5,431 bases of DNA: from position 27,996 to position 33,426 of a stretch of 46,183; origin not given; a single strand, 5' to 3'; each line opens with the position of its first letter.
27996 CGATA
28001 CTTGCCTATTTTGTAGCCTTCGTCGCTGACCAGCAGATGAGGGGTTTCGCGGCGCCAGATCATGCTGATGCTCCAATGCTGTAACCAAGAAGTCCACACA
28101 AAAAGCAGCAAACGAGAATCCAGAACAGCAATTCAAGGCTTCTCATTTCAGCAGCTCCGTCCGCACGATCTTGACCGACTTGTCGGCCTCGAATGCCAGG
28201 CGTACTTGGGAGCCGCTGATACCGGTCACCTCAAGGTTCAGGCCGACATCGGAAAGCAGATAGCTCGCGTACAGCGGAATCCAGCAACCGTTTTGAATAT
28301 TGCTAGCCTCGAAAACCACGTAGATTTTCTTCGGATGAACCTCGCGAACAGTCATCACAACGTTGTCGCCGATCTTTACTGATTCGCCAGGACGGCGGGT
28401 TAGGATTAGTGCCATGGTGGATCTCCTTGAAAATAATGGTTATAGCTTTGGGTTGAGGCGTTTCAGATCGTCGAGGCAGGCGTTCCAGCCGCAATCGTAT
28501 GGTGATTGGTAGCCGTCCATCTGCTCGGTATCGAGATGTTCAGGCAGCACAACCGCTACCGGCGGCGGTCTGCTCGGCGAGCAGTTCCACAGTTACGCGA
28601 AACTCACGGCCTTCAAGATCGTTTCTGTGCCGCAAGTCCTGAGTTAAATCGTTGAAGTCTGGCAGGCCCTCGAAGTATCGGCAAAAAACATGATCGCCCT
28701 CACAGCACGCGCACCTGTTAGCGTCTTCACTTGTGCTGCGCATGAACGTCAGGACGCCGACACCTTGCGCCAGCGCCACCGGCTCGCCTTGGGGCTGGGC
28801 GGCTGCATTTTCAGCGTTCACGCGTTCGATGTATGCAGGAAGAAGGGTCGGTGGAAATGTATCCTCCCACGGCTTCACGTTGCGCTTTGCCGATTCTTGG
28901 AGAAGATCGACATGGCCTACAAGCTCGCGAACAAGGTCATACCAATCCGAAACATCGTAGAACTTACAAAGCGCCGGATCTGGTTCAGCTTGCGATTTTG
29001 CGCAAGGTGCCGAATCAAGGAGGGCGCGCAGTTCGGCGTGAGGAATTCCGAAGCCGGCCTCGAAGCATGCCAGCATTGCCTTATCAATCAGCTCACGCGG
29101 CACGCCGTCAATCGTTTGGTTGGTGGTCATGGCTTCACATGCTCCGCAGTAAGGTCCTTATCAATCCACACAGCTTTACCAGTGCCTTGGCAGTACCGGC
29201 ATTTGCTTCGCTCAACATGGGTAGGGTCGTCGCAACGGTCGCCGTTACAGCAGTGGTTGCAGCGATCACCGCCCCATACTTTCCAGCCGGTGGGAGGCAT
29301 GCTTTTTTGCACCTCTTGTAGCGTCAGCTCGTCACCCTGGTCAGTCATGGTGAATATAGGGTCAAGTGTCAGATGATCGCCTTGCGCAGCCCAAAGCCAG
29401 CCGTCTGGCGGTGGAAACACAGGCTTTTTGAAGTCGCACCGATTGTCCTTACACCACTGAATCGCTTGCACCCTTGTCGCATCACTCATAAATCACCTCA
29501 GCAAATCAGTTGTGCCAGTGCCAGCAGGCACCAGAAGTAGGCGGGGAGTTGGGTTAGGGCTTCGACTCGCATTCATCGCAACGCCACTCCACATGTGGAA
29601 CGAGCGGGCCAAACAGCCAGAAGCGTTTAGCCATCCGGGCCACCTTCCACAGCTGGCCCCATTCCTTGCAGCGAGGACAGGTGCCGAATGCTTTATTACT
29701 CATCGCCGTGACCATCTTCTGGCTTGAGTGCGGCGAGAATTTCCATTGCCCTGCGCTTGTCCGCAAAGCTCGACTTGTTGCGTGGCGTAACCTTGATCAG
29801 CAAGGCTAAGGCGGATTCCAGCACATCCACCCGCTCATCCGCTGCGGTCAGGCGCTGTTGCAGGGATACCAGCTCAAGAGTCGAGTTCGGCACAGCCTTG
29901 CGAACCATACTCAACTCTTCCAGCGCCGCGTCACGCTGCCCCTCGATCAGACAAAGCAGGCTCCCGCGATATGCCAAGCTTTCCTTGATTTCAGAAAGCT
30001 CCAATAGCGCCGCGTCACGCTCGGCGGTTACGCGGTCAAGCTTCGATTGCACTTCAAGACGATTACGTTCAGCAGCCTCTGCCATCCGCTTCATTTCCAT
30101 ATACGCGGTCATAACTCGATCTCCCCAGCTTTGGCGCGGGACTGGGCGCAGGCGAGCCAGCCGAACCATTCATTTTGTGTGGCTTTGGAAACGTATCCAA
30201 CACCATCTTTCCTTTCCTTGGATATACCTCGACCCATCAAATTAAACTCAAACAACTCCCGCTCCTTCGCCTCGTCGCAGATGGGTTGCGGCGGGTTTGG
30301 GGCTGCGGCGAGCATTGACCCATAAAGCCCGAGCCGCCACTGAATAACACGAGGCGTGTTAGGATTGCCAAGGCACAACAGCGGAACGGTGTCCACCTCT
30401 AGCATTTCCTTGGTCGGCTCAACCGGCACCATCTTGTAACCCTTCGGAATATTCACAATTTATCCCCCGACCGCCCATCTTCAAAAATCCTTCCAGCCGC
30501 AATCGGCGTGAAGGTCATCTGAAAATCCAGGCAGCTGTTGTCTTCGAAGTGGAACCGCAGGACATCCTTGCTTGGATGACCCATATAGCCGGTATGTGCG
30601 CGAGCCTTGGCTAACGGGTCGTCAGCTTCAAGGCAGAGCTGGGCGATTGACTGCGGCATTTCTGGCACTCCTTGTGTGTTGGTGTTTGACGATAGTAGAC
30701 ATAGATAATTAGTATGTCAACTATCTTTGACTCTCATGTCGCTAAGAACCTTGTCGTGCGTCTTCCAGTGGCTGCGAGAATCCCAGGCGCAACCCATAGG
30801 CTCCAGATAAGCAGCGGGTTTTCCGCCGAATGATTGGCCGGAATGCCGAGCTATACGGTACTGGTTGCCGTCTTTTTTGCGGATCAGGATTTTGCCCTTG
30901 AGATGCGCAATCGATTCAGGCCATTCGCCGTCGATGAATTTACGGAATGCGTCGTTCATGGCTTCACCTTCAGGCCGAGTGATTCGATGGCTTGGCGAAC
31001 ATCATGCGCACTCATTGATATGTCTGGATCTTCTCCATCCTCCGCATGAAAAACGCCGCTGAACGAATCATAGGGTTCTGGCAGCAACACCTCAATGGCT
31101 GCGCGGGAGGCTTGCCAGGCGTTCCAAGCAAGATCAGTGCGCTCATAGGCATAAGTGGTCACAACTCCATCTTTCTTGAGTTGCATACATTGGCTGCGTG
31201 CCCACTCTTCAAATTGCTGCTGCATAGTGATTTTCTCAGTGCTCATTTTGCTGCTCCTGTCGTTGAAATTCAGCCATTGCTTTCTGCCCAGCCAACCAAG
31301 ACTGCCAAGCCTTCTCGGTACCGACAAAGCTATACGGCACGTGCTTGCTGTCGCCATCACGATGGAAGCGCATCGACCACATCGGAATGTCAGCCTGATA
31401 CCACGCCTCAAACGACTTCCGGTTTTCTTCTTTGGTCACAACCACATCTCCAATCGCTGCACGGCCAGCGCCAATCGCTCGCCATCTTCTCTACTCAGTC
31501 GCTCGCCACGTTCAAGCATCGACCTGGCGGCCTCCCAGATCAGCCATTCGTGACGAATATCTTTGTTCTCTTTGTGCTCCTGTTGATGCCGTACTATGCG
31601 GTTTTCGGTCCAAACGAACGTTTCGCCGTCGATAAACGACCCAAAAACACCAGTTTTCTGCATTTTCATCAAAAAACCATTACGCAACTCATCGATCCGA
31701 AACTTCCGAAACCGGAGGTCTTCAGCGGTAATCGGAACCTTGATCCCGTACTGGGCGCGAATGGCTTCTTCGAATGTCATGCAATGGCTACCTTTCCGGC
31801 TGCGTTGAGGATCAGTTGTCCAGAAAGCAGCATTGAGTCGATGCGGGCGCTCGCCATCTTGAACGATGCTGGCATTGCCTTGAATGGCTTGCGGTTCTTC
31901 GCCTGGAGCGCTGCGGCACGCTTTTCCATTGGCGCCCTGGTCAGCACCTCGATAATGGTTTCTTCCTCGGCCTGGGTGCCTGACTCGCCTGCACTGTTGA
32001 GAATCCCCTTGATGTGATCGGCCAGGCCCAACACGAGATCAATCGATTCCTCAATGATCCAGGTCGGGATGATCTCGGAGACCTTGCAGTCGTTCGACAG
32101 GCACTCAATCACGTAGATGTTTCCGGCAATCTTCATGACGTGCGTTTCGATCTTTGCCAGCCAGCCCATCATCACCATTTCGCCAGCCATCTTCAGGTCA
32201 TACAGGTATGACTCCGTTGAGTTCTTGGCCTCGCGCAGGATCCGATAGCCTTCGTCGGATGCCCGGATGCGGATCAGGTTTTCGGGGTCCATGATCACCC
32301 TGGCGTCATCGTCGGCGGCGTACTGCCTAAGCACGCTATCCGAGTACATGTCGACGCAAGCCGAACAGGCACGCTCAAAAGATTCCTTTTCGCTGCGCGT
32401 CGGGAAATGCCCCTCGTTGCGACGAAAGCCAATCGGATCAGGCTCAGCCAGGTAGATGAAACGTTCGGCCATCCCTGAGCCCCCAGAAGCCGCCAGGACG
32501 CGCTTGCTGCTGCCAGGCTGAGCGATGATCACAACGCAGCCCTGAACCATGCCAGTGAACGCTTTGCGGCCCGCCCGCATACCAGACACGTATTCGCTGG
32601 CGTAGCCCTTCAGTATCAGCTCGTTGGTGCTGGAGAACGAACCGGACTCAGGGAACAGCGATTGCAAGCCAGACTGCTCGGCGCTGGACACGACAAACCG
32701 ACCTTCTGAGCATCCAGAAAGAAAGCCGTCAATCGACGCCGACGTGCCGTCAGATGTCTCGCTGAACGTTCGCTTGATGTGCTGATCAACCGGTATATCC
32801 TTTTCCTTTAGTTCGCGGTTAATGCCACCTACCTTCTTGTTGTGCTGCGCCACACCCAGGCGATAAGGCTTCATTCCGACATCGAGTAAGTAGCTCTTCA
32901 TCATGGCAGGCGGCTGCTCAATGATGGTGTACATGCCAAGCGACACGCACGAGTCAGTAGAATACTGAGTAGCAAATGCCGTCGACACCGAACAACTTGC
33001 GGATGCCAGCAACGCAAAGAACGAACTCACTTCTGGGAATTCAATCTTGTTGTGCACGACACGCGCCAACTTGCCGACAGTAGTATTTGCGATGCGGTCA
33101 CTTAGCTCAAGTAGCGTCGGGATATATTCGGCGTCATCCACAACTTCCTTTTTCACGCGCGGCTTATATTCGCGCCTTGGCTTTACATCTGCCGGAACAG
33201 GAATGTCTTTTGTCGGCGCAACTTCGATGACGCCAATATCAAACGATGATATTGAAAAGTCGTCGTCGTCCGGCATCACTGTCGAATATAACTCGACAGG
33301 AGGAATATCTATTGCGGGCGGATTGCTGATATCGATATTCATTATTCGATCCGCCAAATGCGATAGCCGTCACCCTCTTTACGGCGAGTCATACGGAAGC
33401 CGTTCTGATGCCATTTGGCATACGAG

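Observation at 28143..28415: Phage-encoded CsrA/RsmA homologue with an internal insertion or partial duplication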

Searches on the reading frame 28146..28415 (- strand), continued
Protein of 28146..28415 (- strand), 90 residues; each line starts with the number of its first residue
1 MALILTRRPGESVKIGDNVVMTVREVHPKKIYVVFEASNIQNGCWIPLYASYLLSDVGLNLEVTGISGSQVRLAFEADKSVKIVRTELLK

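Call 79: find_homologous_proteins(query=A2, max_evalue=1e-8)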
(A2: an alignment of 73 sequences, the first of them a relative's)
Query A2 (73 sequences) (90 aa, profile of the alignment): 6507 proteins with E <= 1e-8 among 8000 candidates; the best 120 are listed.
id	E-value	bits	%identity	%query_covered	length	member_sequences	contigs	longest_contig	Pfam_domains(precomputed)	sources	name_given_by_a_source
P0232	7.7e-24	101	35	98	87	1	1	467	PF02599.22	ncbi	-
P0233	1.2e-23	101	36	98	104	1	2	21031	PF02599.22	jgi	jgi:Carbon storage regulator (could also regulate swarming and quorum sensing)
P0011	2.0e-23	100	74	100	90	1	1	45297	PF02599.22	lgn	-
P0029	4.4e-23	99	68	100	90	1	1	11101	PF02599.22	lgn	-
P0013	6.0e-23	99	73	100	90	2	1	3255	PF02599.22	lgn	-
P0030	6.2e-23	99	67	100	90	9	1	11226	PF02599.22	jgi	-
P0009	8.7e-23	98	74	100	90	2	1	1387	PF02599.22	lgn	-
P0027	1.5e-22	97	69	100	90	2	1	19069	PF02599.22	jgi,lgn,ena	-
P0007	1.6e-22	97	76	100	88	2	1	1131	PF02599.22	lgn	-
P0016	1.6e-22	97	70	100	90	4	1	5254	PF02599.22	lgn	-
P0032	1.9e-22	97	66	100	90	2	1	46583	PF02599.22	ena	-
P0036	2.0e-22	97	66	100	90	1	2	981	PF02599.22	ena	-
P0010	2.2e-22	97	76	100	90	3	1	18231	PF02599.22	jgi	-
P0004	2.3e-22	97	84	100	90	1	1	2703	PF02599.22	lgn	-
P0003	2.6e-22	97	87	100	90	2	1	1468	PF02599.22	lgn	-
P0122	3.0e-22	96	26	96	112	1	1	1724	PF02599.22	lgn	-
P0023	3.2e-22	96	72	100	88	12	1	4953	PF02599.22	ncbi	-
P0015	3.3e-22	96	74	100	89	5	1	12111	PF02599.22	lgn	-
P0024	4.4e-22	96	73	100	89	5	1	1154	PF02599.22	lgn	-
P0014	4.8e-22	96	76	100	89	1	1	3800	PF02599.22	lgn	-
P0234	6.1e-22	95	32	98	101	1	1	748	PF02599.22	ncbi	-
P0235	7.2e-22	95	-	-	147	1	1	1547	PF02599.22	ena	-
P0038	1.2e-21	94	61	100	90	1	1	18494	PF02599.22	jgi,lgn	-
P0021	1.2e-21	94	72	100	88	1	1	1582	PF02599.22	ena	-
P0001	1.3e-21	94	100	100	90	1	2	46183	PF02599.22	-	-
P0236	1.5e-21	94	32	96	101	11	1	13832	PF02599.22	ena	-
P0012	1.6e-21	94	74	100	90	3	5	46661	PF02599.22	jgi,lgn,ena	-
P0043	1.7e-21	94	63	99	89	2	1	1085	PF02599.22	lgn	-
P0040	1.8e-21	94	68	100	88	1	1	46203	PF02599.22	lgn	-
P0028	1.9e-21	94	71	100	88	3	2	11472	PF02599.22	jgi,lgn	jgi:sRNA-binding carbon storage regulator CsrA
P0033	2.8e-21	93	70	100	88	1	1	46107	PF02599.22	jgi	jgi:sRNA-binding carbon storage regulator CsrA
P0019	3.1e-21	93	73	100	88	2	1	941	PF02599.22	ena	-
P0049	3.9e-21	93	53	100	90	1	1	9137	PF02599.22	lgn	-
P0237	4.1e-21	93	34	39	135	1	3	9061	PF02599.22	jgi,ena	-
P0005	4.2e-21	93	80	100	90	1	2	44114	PF02599.22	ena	-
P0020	4.4e-21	93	71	100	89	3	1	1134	PF02599.22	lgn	-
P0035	4.7e-21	93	69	100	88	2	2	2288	PF02599.22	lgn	-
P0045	4.9e-21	93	61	100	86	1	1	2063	PF02599.22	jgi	jgi:sRNA-binding carbon storage regulator CsrA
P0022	5.5e-21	92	68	100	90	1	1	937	PF02599.22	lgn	-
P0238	6.5e-21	92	32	96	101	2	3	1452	PF02599.22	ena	-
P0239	7.2e-21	92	32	96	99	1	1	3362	PF02599.22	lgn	-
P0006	8.1e-21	92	81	100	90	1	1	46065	PF02599.22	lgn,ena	-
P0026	9.5e-21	92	72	100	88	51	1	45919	PF02599.22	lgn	-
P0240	9.7e-21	92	33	96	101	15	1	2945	PF02599.22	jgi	jgi:carbon storage regulator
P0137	9.9e-21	92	31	96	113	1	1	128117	PF02599.22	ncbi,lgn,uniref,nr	ncbi:carbon storage regulator [Xanthomonas sacchari]|uniref:carbon storage regulator n=1 Tax=Xanthom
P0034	1.2e-20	91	69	100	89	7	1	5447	PF02599.22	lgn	-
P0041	1.2e-20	91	67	100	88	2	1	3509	PF02599.22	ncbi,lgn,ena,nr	ncbi:MAG TPA: carbon storage regulator [Anaerolineales bacterium]|nr:carbon storage regulator [Anaer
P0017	1.2e-20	91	73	100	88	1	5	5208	PF02599.22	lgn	-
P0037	1.8e-20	91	66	100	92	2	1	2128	PF02599.22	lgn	-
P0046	2.1e-20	90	60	100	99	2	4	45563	PF02599.22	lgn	-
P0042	2.4e-20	90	62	100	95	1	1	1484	PF02599.22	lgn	-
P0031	2.5e-20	90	69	100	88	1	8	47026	PF02599.22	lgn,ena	-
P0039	3.2e-20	90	68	100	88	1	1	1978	PF02599.22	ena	-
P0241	3.2e-20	90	57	23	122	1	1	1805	PF02599.22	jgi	jgi:carbon storage regulator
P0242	3.3e-20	90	30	98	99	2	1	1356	PF02599.22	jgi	jgi:carbon storage regulator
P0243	3.5e-20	90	-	-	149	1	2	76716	PF02599.22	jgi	jgi:carbon storage regulator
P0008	3.5e-20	90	76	100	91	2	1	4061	PF02599.22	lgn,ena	-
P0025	4.3e-20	89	69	98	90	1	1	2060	PF02599.22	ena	-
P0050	4.4e-20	89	55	97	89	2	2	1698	PF02599.22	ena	-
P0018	4.7e-20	89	71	100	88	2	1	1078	PF02599.22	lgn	-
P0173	5.8e-20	89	27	94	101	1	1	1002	PF02599.22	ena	-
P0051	1.0e-19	88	54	97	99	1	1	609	PF02599.22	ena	-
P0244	1.2e-19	88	28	96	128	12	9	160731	PF02599.22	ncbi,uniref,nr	ncbi:carbon storage regulator (plasmid) [Xanthomonas campestris pv. campestris]|uniref:carbon storag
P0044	1.3e-19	88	64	100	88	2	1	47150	PF02599.22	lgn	-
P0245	3.6e-19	87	26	96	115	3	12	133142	PF02599.22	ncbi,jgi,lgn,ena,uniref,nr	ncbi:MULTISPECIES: carbon storage regulator [Lysobacteraceae]|uniref:carbon storage regulator n=1 Ta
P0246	3.7e-19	86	26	96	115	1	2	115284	PF02599.22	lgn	-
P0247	4.6e-19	86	32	96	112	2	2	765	PF02599.22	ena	-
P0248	4.9e-19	86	40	92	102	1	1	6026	PF02599.22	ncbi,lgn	-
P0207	6.0e-19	86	31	96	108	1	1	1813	PF02599.22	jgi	jgi:carbon storage regulator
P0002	6.1e-19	86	89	100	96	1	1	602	PF02599.22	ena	-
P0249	9.9e-19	85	28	96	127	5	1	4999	PF02599.22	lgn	-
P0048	1.8e-18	84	59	96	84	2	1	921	PF02599.22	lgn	-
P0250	3.2e-18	83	28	96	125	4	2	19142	PF02599.22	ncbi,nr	ncbi:hypothetical protein Xtri_19955 [Xanthomonas campestris pv. trichodesmae]|nr:hypothetical prote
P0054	5.7e-18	83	53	97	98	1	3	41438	PF02599.22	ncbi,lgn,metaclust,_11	metaclust:\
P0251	1.1e-17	82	34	96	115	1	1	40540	PF02599.22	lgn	-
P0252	1.6e-17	81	30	98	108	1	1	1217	PF02599.22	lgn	-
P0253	1.9e-17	81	31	94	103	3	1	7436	PF02599.22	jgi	jgi:carbon storage regulator CsrA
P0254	2.0e-16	78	49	41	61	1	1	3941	PF02599.22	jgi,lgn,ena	-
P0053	3.2e-16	77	52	97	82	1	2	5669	PF02599.22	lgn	-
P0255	4.3e-16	77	60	39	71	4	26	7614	PF02599.22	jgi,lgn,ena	-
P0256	6.2e-16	76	49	39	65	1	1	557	PF02599.22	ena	-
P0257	7.8e-16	76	40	51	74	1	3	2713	PF02599.22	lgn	-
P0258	7.9e-16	76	57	39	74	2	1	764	PF02599.22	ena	-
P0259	7.9e-16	76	57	39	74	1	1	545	PF02599.22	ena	-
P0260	8.0e-16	76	57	39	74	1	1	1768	PF02599.22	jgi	jgi:carbon storage regulator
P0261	9.3e-16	76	40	39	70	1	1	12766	PF02599.22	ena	-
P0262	9.6e-16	76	28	98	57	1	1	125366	PF02599.22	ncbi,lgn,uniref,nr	ncbi:carbon storage regulator CsrA [Pseudomonas fluorescens]|uniref:Translational regulator CsrA n=1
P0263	1.0e-15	75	46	39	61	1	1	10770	PF02599.22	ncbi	-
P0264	1.0e-15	75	57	39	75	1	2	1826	PF02599.22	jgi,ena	-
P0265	1.1e-15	75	57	39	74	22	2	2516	PF02599.22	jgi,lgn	jgi:carbon storage regulator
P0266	1.1e-15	75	34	96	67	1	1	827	PF02599.22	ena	-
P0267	1.2e-15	75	54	41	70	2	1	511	PF02599.22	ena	-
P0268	1.2e-15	75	31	96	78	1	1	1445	PF02599.22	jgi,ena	-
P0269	1.2e-15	75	57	39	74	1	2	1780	PF02599.22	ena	-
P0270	1.2e-15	75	57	39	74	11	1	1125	PF02599.22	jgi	jgi:carbon storage regulator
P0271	1.2e-15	75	30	98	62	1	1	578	PF02599.22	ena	-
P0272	1.2e-15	75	57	39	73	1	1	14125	PF02599.22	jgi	jgi:carbon storage regulator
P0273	1.3e-15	75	57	39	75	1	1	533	PF02599.22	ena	-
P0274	1.3e-15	75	51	39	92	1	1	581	PF02599.22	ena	-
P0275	1.4e-15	75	57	39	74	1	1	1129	PF02599.22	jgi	jgi:carbon storage regulator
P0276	1.5e-15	75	60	39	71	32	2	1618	PF02599.22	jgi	jgi:carbon storage regulator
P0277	1.5e-15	75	57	39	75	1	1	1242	PF02599.22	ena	-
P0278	1.5e-15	75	34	96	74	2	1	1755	PF02599.22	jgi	-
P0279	1.5e-15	75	54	39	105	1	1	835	PF02599.22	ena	-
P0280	1.6e-15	75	57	39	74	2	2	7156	PF02599.22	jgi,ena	jgi:carbon storage regulator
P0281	1.7e-15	75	57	39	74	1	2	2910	PF02599.22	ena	-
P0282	1.7e-15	75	57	39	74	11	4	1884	PF02599.22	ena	-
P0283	1.7e-15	75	28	98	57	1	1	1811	PF02599.22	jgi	jgi:carbon storage regulator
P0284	1.7e-15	75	46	39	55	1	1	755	PF02599.22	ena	-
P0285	1.8e-15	75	29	96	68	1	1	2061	PF02599.22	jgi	jgi:carbon storage regulator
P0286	1.8e-15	75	57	39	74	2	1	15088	PF02599.22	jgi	jgi:carbon storage regulator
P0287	1.8e-15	75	33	96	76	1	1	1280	PF02599.22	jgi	jgi:carbon storage regulator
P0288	1.8e-15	75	57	39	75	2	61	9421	PF02599.22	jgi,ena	jgi:carbon storage regulator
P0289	1.8e-15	75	57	39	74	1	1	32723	PF02599.22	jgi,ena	jgi:carbon storage regulator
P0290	1.9e-15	75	76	23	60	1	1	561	PF02599.22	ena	-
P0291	2.0e-15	74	57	39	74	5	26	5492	PF02599.22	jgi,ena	jgi:carbon storage regulator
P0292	2.0e-15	74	57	39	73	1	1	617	PF02599.22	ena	-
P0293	2.1e-15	74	31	98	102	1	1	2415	PF02599.22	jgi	jgi:carbon storage regulator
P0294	2.1e-15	74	54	39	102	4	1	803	PF02599.22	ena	-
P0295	2.2e-15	74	54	41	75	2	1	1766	PF02599.22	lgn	-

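Call 80: search_dna_similar(query=P0137, collection=plasmids, mode=protein, max_rows=25, max_evalue=0.000001)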
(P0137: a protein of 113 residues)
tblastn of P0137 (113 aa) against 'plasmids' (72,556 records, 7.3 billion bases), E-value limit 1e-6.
Records with a match: 14; places in all: 15; records where one place covers at least 80% of the query: 14.
Best place of each record, by identity: 60-80% 14.
By first word of the organism name: Xanthomonas 13; Stenotrophomonas 1.
By predicted mobility (MOB-suite, as given by PLSDB): non-mobilizable 7; conjugative 7.
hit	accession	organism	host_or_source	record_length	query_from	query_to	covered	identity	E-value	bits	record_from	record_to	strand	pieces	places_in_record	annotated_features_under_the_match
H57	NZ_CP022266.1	Xanthomonas citri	Cowpea,cell culture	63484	1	109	96%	72.5%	4e-43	156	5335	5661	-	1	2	carbon storage regulator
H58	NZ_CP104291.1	Stenotrophomonas maltophilia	water,freshwater stream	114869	1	109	96%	72.5%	3e-42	153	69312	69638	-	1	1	carbon storage regulator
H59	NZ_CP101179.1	Xanthomonas campestris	-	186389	1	112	99%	68.4%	3e-39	145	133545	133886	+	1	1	carbon storage regulator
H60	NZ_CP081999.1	Xanthomonas campestris pv. campestris str. CN13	-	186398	1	112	99%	68.4%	3e-39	145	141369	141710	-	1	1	carbon storage regulator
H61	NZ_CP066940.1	Xanthomonas campestris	Brassica oleracea var. gemmifera,Cell ...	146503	1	112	99%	67.5%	8e-39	144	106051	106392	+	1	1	carbon storage regulator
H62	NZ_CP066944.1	Xanthomonas campestris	Brassica oleracea var. capitata,Cell ...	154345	1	112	99%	67.5%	8e-39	144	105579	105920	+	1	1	carbon storage regulator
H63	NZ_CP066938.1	Xanthomonas campestris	Brassica oleracea var. capitata,Cell ...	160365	1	112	99%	67.5%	8e-39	144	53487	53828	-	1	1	carbon storage regulator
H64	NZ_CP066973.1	Xanthomonas campestris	Brassica oleracea var. capitata,Cell ...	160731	1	112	99%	67.5%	8e-39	144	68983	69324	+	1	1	carbon storage regulator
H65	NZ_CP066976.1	Xanthomonas campestris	Brassica oleracea var. capitata,Cell ...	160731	1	112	99%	67.5%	8e-39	144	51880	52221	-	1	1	carbon storage regulator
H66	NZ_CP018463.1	Xanthomonas euvesicatoria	Capsicum frutescens,pathogen ...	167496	1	109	96%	69.4%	9e-39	144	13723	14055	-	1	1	carbon storage regulator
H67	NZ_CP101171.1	Xanthomonas campestris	Brassica rapa subsp. pekinensis,Plant ...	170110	1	109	96%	69.4%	9e-39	144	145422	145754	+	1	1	carbon storage regulator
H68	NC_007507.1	Xanthomonas euvesicatoria pv. vesicatoria str. 85-10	-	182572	1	109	96%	69.4%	9e-39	144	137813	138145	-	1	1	carbon storage regulator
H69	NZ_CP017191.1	Xanthomonas euvesicatoria pv. vesicatoria str. 85-10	pepper plant,single cell,infected ...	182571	1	109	96%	69.4%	9e-39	144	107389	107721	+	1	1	carbon storage regulator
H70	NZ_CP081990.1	Xanthomonas campestris pv. campestris str. CN05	Brassica rapa subsp. pekinensis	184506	1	109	96%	69.4%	9e-39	144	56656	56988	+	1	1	carbon storage regulator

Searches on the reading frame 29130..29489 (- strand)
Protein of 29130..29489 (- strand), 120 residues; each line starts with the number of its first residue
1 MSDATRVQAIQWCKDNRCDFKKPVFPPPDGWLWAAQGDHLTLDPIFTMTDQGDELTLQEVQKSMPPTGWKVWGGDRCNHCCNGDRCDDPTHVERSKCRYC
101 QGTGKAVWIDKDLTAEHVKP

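Call 38: search_protein_families(library=phrogs, proteins=[window:29130-29489:-], max_evalue=0.01)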
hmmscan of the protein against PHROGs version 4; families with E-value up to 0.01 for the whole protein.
window:29130-29489:- (120 aa): 1 family
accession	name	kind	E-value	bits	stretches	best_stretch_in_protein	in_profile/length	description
phrog_36302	-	unknown function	0.0054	17.3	1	7-50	14-57/236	-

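Call 64: search_protein_families(library=pfam, proteins=[window:29130-29489:-], max_evalue=0.01)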
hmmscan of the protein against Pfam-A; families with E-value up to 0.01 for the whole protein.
window:29130-29489:- (120 aa): 0 families

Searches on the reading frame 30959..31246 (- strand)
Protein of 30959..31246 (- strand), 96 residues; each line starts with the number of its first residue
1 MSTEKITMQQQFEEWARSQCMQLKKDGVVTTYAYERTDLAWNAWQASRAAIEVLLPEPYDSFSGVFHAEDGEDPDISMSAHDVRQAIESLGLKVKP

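Call 39: search_protein_families(library=phrogs, proteins=[window:30959-31246:-], max_evalue=0.01)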
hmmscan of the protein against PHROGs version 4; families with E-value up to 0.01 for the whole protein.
window:30959-31246:- (96 aa): 2 families
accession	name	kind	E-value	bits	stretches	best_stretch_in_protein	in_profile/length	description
phrog_343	-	unknown function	1.1e-19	71.6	1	3-95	34-124/135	-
phrog_15836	-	unknown function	0.0016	19.1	1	8-47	1-39/47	-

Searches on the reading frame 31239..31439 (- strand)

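Call 39: search_protein_families(library=phrogs, proteins=[window:31239-31439:-], max_evalue=0.01)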
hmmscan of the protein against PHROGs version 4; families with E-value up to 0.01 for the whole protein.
window:31239-31439:- (67 aa): 1 family
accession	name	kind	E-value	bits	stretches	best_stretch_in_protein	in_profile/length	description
phrog_343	-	unknown function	0.0012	19.6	1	1-54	34-84/135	-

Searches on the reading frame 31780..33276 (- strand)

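Call 39: search_protein_families(library=phrogs, proteins=[window:31780-33276:-], max_evalue=0.01)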
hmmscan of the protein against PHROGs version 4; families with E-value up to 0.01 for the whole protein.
window:31780-33276:- (499 aa): 1 family
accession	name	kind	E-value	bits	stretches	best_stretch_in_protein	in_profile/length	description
phrog_2373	-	DNA, RNA and nucleotide metabolism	1.2e-36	127.4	2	166-475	190-487/515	DNA helicase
